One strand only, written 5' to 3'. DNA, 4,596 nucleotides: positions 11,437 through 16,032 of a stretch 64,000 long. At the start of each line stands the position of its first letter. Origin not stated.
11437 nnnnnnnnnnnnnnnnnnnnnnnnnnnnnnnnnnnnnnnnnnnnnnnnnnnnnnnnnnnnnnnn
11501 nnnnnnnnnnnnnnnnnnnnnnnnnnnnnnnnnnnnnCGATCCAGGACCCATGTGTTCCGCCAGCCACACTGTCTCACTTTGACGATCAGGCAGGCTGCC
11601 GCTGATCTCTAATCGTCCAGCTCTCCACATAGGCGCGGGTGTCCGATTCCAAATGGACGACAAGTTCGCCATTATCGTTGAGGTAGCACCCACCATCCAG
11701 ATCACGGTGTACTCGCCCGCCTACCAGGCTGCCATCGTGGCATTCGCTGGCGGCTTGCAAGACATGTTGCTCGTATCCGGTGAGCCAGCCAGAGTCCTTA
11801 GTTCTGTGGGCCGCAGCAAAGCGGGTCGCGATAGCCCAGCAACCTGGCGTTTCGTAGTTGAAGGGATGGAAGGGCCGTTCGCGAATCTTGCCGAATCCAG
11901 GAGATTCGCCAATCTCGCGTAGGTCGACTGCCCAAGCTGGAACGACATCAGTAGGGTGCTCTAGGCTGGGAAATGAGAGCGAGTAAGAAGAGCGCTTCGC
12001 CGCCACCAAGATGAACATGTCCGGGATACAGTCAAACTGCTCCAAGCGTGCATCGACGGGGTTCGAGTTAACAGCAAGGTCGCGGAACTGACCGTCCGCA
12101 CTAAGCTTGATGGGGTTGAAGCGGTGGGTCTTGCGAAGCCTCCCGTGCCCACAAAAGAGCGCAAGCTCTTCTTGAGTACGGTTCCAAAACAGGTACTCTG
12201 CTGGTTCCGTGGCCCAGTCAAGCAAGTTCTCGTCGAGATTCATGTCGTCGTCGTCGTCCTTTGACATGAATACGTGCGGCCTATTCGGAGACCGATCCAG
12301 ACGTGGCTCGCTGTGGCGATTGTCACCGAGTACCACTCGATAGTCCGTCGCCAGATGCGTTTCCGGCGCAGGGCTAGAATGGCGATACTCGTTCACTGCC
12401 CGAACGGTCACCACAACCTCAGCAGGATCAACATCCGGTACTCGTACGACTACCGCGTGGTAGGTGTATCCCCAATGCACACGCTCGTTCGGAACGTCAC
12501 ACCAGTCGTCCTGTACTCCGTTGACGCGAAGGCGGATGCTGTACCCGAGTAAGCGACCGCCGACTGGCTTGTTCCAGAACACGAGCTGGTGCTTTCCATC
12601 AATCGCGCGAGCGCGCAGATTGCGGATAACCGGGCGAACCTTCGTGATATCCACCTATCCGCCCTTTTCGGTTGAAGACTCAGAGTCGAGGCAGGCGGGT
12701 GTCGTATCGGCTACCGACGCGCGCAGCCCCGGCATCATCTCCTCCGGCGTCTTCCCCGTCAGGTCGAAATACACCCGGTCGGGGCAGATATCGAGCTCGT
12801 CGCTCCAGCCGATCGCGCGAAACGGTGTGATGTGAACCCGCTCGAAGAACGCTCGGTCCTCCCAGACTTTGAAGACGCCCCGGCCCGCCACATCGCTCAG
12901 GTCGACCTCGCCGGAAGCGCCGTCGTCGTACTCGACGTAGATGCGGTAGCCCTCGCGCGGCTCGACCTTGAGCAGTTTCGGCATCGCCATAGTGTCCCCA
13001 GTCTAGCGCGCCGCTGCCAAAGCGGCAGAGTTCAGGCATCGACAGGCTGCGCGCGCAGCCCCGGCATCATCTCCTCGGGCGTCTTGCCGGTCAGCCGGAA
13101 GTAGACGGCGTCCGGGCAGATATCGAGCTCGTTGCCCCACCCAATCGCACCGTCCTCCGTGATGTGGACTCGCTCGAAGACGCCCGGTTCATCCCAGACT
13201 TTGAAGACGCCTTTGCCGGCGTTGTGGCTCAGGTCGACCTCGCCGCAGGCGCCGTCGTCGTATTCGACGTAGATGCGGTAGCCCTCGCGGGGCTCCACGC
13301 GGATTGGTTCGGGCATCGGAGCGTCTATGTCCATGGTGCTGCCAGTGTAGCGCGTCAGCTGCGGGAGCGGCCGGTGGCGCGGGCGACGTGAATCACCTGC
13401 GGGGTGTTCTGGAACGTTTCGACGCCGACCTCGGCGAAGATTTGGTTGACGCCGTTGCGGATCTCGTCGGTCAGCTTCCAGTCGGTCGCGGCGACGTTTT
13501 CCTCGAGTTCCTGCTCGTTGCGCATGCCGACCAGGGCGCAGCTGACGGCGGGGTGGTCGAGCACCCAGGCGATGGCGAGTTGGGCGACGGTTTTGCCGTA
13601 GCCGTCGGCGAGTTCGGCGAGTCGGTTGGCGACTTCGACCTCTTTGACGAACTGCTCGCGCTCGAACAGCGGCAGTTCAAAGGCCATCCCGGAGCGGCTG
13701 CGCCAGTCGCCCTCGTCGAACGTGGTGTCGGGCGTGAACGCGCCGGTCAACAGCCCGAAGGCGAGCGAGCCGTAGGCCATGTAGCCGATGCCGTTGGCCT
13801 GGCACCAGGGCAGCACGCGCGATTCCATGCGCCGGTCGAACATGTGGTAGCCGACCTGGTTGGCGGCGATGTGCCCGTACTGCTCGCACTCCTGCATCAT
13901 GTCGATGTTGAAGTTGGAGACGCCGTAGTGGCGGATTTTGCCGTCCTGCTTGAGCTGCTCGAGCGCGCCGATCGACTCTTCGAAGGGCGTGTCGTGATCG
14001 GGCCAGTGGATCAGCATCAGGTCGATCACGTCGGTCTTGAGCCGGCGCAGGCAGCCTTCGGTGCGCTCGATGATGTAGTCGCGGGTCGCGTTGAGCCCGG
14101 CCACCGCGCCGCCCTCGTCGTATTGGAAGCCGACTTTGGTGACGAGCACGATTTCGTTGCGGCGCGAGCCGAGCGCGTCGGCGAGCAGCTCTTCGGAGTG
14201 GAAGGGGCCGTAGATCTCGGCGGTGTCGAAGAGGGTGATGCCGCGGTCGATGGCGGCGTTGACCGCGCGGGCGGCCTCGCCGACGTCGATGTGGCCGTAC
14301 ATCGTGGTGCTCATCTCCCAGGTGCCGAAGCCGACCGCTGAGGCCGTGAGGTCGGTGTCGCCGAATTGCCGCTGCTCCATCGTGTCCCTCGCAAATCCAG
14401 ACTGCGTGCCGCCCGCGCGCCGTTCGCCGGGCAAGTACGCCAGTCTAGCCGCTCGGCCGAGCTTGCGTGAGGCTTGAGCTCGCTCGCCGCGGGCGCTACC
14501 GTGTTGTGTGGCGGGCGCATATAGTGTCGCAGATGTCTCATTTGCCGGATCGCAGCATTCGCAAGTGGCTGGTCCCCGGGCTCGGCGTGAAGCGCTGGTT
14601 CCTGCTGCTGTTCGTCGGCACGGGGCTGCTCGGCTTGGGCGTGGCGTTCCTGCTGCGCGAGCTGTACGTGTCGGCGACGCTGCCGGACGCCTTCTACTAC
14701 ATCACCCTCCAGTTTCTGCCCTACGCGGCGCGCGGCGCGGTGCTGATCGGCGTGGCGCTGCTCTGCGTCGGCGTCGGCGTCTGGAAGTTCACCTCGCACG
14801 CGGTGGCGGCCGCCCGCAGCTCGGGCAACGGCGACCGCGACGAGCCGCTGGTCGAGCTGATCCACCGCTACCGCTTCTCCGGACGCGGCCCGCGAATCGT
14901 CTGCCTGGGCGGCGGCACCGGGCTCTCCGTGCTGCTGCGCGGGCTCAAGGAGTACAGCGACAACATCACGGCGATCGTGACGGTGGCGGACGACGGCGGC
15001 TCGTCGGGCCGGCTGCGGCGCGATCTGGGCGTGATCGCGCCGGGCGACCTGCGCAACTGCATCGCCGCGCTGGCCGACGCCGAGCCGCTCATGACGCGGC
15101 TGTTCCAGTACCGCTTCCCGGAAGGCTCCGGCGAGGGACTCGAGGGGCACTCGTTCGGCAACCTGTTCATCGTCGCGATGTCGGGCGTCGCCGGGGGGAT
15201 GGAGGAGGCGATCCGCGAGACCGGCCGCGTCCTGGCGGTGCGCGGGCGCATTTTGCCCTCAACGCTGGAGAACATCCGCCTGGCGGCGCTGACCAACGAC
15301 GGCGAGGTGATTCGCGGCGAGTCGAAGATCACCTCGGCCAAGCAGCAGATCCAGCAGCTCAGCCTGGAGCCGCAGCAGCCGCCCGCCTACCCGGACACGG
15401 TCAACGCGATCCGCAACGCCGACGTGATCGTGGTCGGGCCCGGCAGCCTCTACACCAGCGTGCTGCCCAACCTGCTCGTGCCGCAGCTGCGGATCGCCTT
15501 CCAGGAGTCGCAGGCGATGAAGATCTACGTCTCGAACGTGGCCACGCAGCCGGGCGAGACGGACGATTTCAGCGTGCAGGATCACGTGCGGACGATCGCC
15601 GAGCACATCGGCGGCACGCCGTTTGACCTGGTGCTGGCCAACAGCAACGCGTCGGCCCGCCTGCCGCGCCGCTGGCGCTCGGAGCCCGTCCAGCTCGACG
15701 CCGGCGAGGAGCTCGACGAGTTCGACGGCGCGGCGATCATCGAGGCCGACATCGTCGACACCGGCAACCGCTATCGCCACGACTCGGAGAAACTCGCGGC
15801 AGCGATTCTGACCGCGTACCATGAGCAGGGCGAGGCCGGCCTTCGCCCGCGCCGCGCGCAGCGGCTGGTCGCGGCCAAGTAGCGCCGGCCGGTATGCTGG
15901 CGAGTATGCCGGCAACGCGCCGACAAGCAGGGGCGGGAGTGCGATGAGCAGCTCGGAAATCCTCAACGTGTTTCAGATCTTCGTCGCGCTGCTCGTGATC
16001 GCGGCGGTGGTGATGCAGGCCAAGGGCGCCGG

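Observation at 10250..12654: Compositional break inside the type IIL gene: low-GC 3' third plus low-GC downstream gene (mosaic TRD region)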

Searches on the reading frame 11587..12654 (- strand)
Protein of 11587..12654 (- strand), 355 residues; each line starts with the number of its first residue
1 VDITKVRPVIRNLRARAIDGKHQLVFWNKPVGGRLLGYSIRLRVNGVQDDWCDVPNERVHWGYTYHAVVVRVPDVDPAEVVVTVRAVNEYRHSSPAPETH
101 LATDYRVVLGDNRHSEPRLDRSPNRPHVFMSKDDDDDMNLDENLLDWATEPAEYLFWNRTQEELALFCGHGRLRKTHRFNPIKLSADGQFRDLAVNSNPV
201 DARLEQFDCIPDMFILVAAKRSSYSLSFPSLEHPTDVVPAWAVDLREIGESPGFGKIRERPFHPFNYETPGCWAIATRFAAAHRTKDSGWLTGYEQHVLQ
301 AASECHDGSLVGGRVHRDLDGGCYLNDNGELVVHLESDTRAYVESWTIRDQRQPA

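Call 8: search_protein_families(library=pfam, proteins=[window:11587-12654:-], max_evalue=0.01)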
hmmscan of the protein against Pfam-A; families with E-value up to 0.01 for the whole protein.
window:11587-12654:- (355 aa): 0 families

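Call 9: search_protein_families(library=ncbifam, proteins=[window:11587-12654:-], max_evalue=0.01)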
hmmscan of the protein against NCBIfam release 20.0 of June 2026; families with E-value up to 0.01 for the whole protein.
window:11587-12654:- (355 aa): 0 families

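Call 25: find_homologous_proteins(query=window:11590-12654:-, max_evalue=0.001)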
Query window:11590-12654:- (355 aa): 15 proteins with E <= 0.001 among 2146 candidates.
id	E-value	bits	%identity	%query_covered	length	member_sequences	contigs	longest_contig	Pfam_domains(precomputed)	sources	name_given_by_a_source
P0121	2.1e-235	799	95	100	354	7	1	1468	-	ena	-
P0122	1.9e-198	677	81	100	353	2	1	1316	-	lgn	-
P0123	4.4e-197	672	80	98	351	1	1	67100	-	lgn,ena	-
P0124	1.6e-194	664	79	100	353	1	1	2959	-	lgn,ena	-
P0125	1.0e-187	642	77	100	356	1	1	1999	-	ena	-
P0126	2.2e-123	430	58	95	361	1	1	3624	-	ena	-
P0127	4.3e-107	376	50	95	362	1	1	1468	-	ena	-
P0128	1.3e-103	365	50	95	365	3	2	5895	-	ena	-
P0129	1.1e-100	355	50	98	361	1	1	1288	-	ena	-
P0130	2.0e-100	354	47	98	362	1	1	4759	-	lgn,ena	-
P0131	3.3e-99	350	47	98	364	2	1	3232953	-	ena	-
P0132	5.4e-97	343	47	95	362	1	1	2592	-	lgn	-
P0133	1.4e-96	342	47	98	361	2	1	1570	-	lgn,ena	-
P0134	2.4e-95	338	48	95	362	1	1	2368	-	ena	-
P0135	3.6e-93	330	47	98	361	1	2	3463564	-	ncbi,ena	-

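Call 34: search_protein_families(library=padloc, proteins=[window:11590-12654:-], max_evalue=0.01)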
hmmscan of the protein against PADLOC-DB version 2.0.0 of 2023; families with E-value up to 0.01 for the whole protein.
window:11590-12654:- (355 aa): 0 families

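Call 41: predict_structure(alignment_id=A3)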
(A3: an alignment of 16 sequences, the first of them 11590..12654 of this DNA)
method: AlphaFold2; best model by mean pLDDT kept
length: 355 residues; sequences in the alignment: 16
mean_pLDDT: 50.5   pTM: 0.32
mean pLDDT of the five models: 50.5, 50.1, 50.0, 44.8, 43.1
residues with pLDDT >= 90: 0; 70-90: 90; 50-70: 87; < 50: 178
segments of 3 or more residues with pLDDT < 50: 1-8, 91-99, 101-256, 352-355
pLDDT, mean of each block of 10 residues (from residue 1): 39 60 66 66 73 71 65 70 66 43 39 30 28 35 32 26 29 28 36 29 26 26 25 33 32 43 69 74 67 74 82 68 82 75 69 39
secondary structure, 60 per line:
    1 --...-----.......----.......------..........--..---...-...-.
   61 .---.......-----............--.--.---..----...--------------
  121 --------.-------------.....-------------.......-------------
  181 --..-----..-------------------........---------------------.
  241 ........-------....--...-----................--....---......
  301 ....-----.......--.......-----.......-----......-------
elements in order: E11-17 E22-28 E35-44 E52-54 E65-71 E80-88 E104-106 H144-147 H161-167 H211-218 H240-248 H256-259 E262-264 H270-285 H288-291 H295-304 E310-316 E319-325 E331-337 E343-348

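Call 48: fold_search(model_id=the predicted structure, library=pdb)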
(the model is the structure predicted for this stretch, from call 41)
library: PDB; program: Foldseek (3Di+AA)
matches with E <= 10: 1482; with E <= 0.001: 0
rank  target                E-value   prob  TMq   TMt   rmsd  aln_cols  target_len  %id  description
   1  2ic2_B                1.9e-03  1.00  0.19  0.44   5.7       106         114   13  Crystal Structure of the First FNIII Domain of Ihog (released 2006-10-24)
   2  4wtw_B                2.0e-03  1.00  0.21  0.65   4.1       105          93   23  Crystal structure of the third FnIII domain of integrin beta4 (released 2015-02-11)
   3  6hyf_B                2.2e-03  1.00  0.20  0.59   3.7        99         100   24  Crystal structure of the third FNIII domain from rat beta4 integrin, a binding site for periaxin (released 2019-05-08)
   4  6zz8_G                2.2e-03  1.00  0.19  0.56   4.9       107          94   20  MB_CRS6-15 bound to CrSAS-6_6HR (released 2021-07-07)
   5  5dc0_A                2.4e-03  1.00  0.18  0.52   4.8       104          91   16  CRYSTAL STRUCTURE OF MONOBODY GG3/ABL1 SH2 DOMAIN COMPLEX (released 2016-03-02)
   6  5mtm_B                2.7e-03  1.00  0.19  0.55   4.7       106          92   18  Monobody Mb(Lck_3) bound to Lck-SH2 domain (released 2017-04-05)
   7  6r2u_E                2.9e-03  0.98  0.16  0.20   7.2       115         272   16  Zinc-alpha2-Glycoprotein with a Fluorescent Dansyl C 11 Fatty Acid (released 2019-09-18)
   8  1x5z_MODEL_1_A        3.8e-03  1.00  0.19  0.47   5.3       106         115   11  Solution structure of the fibronectin type-III domain of human protein tyrosine phosphatase, receptor type, D  (released 2005-11-17)
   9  1eba_B                4.0e-03  0.99  0.17  0.26   5.7       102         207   16  COMPLEX BETWEEN THE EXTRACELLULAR DOMAIN OF ERYTHROPOIETIN (EPO) RECEPTOR [EBP] AND AN INACTIVE PEPTIDE [EMP33] CONTAI (released 1998-11-11)
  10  7t6i_B                4.5e-03  0.99  0.16  0.27   7.1       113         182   12  Crystal structure of HLA-DP1 in complex with pp65 peptide in reverse orientation (released 2022-12-07)
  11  6cpl_B                4.5e-03  0.97  0.16  0.26   6.1       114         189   14  Crystal structure of DR11 presenting the gag293 epitope (released 2018-06-06)
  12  6cqj_E                4.8e-03  0.99  0.16  0.27   6.5       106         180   14  Crystal structure of DR1 presenting the RQ13 peptide (released 2018-06-06)
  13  1fg9_E                5.0e-03  1.00  0.21  0.36   4.2       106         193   13  3:1 COMPLEX OF INTERFERON-GAMMA RECEPTOR WITH INTERFERON-GAMMA DIMER (released 2000-08-11)
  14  7sl9_B                5.0e-03  1.00  0.20  0.47   5.8       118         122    8  CryoEM structure of SMCT1 (released 2021-12-15)
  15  4p5k_B                5.0e-03  0.96  0.16  0.24   7.0       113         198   13  Structural Basis of Chronic Beryllium Disease: Bridging the Gap Between Allergy and Autoimmunity (released 2015-01-21)
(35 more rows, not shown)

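Call 49: search_protein_representatives(alignment_id=A3)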
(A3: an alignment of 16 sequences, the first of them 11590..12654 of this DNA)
Query: 16 sequences, 362 profile positions. Proteins with E-value up to 0.001 (for the whole library): 13; up to 1e-10: 5; up to 1e-30: 5. The best 13 are listed.
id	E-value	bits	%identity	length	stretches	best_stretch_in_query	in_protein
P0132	1.3e-199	678.8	-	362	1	1-362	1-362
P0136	3.4e-123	427.4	-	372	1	3-357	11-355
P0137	8.9e-106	370.1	-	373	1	1-358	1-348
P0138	1.6e-102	359.4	-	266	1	96-361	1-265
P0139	2.8e-66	240.2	-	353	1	25-351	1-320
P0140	1.2e-10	57.2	-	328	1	5-140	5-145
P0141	1.3e-09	53.7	-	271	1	7-109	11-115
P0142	2.5e-09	52.8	-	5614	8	25-69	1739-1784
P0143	1.0e-08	50.8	-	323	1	7-114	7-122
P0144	4.9e-08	48.6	-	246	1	8-109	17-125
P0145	6.0e-06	41.7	-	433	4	17-58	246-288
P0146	4.5e-05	38.8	-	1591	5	9-47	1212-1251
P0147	6.4e-04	35.0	-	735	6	25-96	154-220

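Call 61: find_encoding_contigs(protein=P0123, flank=6000, max_places=2)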
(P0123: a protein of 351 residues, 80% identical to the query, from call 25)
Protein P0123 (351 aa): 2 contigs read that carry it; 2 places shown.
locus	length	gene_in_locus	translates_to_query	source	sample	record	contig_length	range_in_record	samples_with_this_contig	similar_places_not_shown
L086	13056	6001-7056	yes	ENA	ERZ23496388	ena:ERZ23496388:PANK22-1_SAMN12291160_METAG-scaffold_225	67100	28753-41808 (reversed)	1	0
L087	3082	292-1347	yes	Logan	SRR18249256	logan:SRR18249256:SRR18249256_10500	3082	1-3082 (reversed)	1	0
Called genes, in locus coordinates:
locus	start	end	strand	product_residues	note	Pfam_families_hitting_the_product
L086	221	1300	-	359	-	PF21016:RlmN_N, PF04055:Radical_SAM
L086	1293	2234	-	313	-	PF00551:Formyl_trans_N, PF02911:Formyl_trans_C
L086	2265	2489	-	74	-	PF03840:SecG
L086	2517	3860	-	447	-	PF01933:CofD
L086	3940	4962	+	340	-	PF00248:Aldo_ket_red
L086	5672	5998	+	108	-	PF10387:DUF2442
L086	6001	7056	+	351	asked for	-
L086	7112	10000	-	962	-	PF20464:MmeI_N, PF20465:MmeI_hel, PF20473:MmeI_Mtase, PF07669:Eco57I (weak), PF20466:MmeI_TRD (weak)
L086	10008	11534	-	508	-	PF02934:GatB_N, PF02637:GatB_Yqey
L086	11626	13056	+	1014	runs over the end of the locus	-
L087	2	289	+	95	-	?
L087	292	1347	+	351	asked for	-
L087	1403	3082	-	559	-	?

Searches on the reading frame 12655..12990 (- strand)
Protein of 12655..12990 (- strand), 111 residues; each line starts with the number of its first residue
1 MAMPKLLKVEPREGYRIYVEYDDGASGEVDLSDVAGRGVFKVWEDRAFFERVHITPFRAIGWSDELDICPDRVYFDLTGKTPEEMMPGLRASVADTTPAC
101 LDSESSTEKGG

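Call 8: search_protein_families(library=pfam, proteins=[window:12655-12990:-], max_evalue=0.01)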
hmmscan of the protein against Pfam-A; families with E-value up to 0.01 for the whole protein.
window:12655-12990:- (111 aa): 1 family
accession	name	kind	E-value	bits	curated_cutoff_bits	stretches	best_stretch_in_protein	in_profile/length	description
PF10387.14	DUF2442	-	1.2e-08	35.4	23.9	1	8-74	3-67/72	Protein of unknown function (DUF2442)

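Call 9: search_protein_families(library=ncbifam, proteins=[window:12655-12990:-], max_evalue=0.01)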
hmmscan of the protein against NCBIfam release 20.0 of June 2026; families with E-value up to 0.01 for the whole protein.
window:12655-12990:- (111 aa): 1 family
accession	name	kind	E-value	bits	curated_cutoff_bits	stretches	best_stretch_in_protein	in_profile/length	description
NF048016.1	antoxin_DhiA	equivalog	0.00019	21.9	200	1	3-69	1-63/160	type II toxin-antitoxin system antitoxin DhiA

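Call 34: search_protein_families(library=padloc, proteins=[window:12655-12990:-], max_evalue=0.01)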
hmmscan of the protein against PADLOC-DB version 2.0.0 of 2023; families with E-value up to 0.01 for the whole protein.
window:12655-12990:- (111 aa): 0 families

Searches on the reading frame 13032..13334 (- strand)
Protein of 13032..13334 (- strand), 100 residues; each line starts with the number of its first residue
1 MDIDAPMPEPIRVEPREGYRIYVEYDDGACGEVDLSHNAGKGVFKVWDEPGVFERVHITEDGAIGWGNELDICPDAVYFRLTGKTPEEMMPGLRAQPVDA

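Call 8: search_protein_families(library=pfam, proteins=[window:13032-13334:-], max_evalue=0.01)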
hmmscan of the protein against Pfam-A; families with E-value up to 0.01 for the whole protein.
window:13032-13334:- (100 aa): 1 family
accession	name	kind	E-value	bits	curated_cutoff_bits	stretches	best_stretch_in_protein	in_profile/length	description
PF10387.14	DUF2442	-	1.1e-09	38.8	23.9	1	11-80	2-69/72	Protein of unknown function (DUF2442)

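Call 9: search_protein_families(library=ncbifam, proteins=[window:13032-13334:-], max_evalue=0.01)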
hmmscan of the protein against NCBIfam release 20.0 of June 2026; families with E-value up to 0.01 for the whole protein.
window:13032-13334:- (100 aa): 1 family
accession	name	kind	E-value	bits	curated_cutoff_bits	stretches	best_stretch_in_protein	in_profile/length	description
NF048016.1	antoxin_DhiA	equivalog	1.3e-05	25.7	200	1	11-74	5-64/160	type II toxin-antitoxin system antitoxin DhiA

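Call 34: search_protein_families(library=padloc, proteins=[window:13032-13334:-], max_evalue=0.01)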
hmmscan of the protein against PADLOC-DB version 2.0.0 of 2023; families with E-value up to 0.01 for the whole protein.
window:13032-13334:- (100 aa): 0 families

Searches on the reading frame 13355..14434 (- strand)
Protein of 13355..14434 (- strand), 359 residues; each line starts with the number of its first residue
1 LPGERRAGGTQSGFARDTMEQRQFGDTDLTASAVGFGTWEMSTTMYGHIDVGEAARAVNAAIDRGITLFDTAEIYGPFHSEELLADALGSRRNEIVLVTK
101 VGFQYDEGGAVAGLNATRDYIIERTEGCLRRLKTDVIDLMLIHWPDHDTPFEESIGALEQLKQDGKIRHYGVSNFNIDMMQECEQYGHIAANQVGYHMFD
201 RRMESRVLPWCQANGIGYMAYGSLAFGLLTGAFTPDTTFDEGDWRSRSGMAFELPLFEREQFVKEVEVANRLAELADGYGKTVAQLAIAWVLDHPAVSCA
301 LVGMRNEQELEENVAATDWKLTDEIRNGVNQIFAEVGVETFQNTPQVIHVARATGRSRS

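Call 8: search_protein_families(library=pfam, proteins=[window:13355-14434:-], max_evalue=0.01)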
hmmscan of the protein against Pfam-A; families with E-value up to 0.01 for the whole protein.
window:13355-14434:- (359 aa): 1 family
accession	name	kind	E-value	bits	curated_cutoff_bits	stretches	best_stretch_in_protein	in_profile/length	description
PF00248.27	Aldo_ket_red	-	1.9e-75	254.1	24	1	34-324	2-281/291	Aldo/keto reductase family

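Call 9: search_protein_families(library=ncbifam, proteins=[window:13355-14434:-], max_evalue=0.01)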
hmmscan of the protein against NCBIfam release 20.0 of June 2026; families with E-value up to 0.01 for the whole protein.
window:13355-14434:- (359 aa): 7 families
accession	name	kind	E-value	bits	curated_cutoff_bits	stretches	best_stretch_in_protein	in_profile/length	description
NF049922.1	MethglyxlRedYdjG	equivalog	9e-46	156.4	550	1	19-324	1-312/326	NADH-dependent methylglyoxal reductase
TIGR01293.1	Kv_beta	subfamily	9.8e-35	120.1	365.4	1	19-318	1-302/319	voltage-dependent potassium channel subunit beta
NF007388.0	PRK09912.1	subfamily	1.3e-32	113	448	1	17-318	11-316/346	L-glyceraldehyde 3-phosphate reductase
NF007695.0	PRK10376.1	subfamily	2.2e-27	95.9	280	2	22-224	8-215/290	oxidoreductase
NF008377.0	PRK11172.1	equivalog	7.2e-24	84.4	327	1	56-227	20-184/267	2,5-didehydrogluconate reductase DkgB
NF007912.0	PRK10625.1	equivalog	3.6e-21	75.9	415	1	29-333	11-338/346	NADP(H)-dependent aldo-keto reductase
NF008598.0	PRK11565.1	equivalog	1.3e-16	60.6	425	2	50-199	26-166/275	2,5-didehydrogluconate reductase DkgA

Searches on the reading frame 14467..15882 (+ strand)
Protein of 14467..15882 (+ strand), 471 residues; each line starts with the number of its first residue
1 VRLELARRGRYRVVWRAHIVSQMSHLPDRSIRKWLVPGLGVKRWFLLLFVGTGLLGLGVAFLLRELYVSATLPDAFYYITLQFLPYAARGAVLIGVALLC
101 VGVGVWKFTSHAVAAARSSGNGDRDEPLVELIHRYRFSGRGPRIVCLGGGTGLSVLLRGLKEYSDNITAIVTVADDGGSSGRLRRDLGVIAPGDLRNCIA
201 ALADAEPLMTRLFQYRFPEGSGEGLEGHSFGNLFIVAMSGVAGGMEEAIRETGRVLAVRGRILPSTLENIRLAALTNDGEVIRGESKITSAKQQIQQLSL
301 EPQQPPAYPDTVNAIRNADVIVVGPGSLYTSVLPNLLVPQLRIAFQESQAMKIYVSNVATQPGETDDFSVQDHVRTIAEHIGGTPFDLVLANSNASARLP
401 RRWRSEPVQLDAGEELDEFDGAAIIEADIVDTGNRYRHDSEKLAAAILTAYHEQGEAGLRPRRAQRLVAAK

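Call 8: search_protein_families(library=pfam, proteins=[window:14467-15882:+], max_evalue=0.01)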
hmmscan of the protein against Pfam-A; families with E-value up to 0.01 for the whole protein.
window:14467-15882:+ (471 aa): 1 family
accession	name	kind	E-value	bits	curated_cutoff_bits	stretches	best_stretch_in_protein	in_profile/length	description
PF01933.23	CofD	-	8.3e-104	347.3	30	1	144-429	1-289/290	2-phospho-L-lactate transferase CofD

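Call 9: search_protein_families(library=ncbifam, proteins=[window:14467-15882:+], max_evalue=0.01)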
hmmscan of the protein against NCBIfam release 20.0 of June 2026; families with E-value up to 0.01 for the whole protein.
window:14467-15882:+ (471 aa): 3 families
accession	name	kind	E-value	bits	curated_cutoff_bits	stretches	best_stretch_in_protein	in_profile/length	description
TIGR01826.1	CofD_related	subfamily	4.4e-108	361.4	196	1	144-449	1-307/310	uridine diphosphate-N-acetylglucosamine-binding protein YvcK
TIGR04357.1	CofD_rel_GAK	hypoth_equivalog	1.1e-35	123.7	340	2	225-448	133-367/368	GAK system CofD-like protein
TIGR01819.1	F420_cofD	equivalog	7e-06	25.2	257.45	0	307-350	178-221/301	2-phospho-L-lactate transferase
